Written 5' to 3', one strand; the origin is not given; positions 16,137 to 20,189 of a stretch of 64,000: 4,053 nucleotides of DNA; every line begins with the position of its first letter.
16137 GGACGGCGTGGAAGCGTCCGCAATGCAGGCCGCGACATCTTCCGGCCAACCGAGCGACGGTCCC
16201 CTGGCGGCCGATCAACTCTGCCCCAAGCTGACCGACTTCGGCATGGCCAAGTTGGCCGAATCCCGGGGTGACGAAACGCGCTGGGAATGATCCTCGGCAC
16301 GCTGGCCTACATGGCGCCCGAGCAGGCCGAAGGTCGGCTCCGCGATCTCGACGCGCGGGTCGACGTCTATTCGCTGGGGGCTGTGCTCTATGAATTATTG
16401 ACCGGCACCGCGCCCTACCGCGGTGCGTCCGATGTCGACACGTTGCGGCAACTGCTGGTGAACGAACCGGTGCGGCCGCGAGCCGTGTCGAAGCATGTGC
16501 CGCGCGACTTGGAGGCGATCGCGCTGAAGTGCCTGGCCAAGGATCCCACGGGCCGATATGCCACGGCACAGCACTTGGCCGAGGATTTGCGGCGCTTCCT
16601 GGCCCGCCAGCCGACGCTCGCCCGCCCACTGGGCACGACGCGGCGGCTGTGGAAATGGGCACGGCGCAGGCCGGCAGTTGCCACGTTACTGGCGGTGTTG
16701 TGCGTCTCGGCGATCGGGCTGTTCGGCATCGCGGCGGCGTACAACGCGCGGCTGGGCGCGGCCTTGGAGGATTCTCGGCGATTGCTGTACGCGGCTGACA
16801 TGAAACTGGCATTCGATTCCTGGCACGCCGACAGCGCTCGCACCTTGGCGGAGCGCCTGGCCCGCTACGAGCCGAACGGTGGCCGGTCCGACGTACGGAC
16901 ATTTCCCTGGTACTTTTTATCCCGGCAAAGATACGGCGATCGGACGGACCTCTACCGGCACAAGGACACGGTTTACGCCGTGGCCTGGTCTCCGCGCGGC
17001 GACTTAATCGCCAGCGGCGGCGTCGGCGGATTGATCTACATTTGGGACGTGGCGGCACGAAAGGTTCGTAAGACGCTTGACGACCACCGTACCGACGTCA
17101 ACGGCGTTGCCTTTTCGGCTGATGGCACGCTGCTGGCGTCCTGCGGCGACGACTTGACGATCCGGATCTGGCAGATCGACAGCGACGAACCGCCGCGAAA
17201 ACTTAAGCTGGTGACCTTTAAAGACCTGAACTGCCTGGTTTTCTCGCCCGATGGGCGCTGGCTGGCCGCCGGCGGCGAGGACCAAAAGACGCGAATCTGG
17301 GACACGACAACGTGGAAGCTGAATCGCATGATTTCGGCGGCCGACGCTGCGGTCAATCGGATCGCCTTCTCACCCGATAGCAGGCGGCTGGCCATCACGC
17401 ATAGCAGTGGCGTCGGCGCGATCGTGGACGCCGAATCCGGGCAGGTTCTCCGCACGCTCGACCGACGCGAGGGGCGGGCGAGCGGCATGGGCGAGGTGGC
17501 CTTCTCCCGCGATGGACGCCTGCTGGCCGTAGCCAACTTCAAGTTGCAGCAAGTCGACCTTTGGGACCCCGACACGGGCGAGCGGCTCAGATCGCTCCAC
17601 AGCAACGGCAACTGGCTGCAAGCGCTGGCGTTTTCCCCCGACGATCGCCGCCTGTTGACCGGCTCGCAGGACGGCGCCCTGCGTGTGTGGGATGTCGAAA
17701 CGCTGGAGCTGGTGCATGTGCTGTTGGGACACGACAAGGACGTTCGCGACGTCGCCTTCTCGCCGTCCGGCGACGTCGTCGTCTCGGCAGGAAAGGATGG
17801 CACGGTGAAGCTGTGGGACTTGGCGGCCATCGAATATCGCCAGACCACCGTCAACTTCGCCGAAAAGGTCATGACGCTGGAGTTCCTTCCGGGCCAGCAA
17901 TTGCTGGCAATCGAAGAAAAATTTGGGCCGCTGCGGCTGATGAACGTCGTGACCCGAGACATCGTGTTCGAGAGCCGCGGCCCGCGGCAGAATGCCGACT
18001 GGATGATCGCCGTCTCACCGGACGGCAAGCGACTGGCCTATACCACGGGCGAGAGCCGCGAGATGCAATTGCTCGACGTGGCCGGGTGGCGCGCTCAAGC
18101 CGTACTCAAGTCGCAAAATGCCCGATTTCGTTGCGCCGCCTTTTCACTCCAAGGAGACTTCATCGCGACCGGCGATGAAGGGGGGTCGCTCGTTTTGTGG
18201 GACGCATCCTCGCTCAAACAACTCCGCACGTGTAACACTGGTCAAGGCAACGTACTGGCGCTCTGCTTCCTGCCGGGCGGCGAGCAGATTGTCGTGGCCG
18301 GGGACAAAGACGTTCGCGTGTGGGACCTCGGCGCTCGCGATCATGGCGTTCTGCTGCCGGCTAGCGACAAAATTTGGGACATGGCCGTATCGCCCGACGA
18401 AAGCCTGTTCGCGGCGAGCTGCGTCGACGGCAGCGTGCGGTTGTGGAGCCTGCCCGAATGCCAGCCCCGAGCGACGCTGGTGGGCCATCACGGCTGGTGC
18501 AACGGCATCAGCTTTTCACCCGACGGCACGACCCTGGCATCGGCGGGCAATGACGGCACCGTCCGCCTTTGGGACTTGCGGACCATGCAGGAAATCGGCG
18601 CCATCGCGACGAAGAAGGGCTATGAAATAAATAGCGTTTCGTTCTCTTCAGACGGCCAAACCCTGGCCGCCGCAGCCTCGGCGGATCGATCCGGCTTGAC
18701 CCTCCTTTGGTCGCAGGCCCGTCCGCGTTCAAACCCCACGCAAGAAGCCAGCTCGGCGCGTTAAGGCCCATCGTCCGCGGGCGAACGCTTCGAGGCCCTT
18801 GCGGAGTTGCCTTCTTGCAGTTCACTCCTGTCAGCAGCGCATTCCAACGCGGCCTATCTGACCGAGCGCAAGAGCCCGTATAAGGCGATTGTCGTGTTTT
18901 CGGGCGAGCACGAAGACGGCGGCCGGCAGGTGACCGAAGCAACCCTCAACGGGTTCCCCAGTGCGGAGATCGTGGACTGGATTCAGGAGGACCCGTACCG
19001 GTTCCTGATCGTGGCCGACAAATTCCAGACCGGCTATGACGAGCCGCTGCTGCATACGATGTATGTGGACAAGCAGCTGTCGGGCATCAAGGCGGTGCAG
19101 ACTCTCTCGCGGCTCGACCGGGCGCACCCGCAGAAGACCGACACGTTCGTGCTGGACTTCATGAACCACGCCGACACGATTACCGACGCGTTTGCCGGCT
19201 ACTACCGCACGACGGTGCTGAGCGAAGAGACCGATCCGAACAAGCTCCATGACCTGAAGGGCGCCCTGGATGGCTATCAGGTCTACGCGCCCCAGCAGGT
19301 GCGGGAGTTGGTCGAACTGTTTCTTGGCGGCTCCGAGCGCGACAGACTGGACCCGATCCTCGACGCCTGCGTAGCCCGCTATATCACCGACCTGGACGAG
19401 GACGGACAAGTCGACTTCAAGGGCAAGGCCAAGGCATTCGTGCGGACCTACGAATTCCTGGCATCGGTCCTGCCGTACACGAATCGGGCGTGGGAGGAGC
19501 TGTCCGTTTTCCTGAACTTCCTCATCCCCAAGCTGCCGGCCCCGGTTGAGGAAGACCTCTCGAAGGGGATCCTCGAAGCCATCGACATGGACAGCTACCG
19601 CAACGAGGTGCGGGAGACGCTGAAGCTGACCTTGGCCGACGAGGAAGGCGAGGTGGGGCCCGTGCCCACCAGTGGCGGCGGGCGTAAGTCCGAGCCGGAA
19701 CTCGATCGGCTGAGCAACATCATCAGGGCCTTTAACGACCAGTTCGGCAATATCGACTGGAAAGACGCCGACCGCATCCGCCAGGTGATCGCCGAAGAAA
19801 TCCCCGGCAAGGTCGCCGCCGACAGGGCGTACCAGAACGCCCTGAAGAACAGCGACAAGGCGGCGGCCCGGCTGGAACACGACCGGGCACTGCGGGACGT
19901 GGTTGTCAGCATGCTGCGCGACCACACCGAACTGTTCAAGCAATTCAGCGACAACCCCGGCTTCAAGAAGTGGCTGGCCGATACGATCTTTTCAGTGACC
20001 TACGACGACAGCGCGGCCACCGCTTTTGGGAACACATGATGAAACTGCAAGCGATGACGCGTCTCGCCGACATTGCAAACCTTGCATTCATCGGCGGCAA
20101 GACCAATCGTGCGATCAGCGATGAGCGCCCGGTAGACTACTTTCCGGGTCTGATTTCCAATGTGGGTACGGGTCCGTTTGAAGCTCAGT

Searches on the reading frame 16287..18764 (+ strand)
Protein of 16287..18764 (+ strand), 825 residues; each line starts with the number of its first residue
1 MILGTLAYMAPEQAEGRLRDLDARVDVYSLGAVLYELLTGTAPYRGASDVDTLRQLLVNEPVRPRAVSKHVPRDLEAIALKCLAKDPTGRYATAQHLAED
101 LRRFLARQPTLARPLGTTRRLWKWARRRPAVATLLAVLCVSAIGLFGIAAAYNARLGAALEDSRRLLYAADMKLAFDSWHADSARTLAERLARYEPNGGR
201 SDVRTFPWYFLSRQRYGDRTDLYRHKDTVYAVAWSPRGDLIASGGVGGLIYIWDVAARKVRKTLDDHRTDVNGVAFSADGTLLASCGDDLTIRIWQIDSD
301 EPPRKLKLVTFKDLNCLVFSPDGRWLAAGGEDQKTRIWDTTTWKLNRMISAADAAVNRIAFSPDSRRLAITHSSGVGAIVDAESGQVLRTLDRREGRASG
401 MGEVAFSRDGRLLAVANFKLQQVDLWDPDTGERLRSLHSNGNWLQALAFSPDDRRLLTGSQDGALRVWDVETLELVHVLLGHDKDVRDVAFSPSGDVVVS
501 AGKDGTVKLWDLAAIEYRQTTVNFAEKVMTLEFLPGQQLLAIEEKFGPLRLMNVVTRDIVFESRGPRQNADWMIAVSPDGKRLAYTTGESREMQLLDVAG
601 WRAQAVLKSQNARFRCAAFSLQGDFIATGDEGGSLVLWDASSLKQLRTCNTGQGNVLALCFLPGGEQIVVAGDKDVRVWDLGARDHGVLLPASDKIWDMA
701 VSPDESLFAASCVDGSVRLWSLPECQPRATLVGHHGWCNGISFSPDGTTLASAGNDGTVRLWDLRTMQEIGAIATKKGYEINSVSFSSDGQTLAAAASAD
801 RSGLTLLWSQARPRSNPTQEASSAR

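Call 25: search_protein_families(library=pfam, proteins=[window:16287-18764:+], max_evalue=0.001)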
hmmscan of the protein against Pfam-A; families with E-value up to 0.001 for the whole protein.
window:16287-18764:+ (825 aa): 58 families (the best 25 are shown)
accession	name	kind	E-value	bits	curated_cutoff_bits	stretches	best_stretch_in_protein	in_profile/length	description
PF25174.1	Beta-prop_THOC3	-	2.4e-105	351.8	305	4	574-798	8-233/272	THOC3 beta-propeller domain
PF24814.1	WD40_Prp19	-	1.2e-88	297.3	320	4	453-681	19-247/281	Prp19 WD40 domain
PF00400.38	WD40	-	1.7e-88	287.8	27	8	474-511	2-39/39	WD domain, G-beta repeat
PF25173.1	Beta-prop_WDR3_1st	-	1.2e-81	273.3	154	5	381-541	15-171/184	WDR3 first beta-propeller domain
PF23414.1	Beta-prop_EML_2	-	6e-65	219.7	90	6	284-436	14-161/266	Echinoderm microtubule-associated protein second beta-propeller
PF24817.1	WD40_WDHD1_1st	-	4.8e-63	213.5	109.9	5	447-671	92-283/291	WDHD1 first WD40 domain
PF24807.1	WD40_CDC20-Fz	-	1.4e-62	212.1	200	3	608-805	48-248/292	CDC20/Fizzy WD40 domain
PF25175.1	Beta-prop_WDR5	-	4.2e-57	194.1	250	4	222-391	6-174/296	WDR5 beta-propeller domain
PF25172.1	Beta-prop_WDR3_2nd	-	3.1e-53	181.4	140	4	404-520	5-117/293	WDR3 second beta-propeller domain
PF25168.1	Beta-prop_WDR36-Utp21_2nd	-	4.2e-53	181.2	84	4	212-377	146-305/335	WDR36/Utp21 second beta-propeller domain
PF25391.1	WD40_Gbeta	-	8.1e-51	173.4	150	4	656-796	145-288/340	G protein beta WD-40 repeat protein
PF25047.1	Beta-prop_TEP1_2nd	-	6.6e-43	147.1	89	4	391-519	83-211/255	TEP-1 second beta-propeller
PF24796.1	WDR55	-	2.2e-42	145.6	200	4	225-384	6-168/296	WDR55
PF24105.1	Beta-prop_CAF1B_HIR1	-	1.7e-40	139.6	80.5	4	686-771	123-208/383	CAF1B/HIR1 beta-propeller domain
PF23393.2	Beta-prop_WDR90_POC16_2nd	-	2.3e-39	135.8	60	4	422-518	17-113/291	WDR90/POC16, second beta-propeller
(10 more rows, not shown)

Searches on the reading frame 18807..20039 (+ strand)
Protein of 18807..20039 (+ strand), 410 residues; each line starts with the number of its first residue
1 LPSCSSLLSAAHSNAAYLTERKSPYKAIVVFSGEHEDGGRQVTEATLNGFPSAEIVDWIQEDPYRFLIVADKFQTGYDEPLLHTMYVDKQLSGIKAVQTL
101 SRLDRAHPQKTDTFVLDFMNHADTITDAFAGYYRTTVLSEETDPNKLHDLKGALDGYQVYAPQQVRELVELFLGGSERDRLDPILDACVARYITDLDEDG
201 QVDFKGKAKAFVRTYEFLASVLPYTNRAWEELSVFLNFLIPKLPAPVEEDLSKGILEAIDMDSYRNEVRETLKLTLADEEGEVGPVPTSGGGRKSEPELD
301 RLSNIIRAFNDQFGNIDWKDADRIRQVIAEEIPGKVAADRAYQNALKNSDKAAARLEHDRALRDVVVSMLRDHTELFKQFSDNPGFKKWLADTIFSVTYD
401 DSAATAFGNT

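Call 25: search_protein_families(library=pfam, proteins=[window:18807-20039:+], max_evalue=0.001)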
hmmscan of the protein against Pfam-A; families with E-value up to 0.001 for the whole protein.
window:18807-20039:+ (410 aa): 1 family
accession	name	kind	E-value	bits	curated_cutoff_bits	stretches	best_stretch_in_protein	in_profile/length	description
PF22679.2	T1R_D3-like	-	4.5e-10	40.6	27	1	64-118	101-156/158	Type I restriction enzyme subunit R domain 3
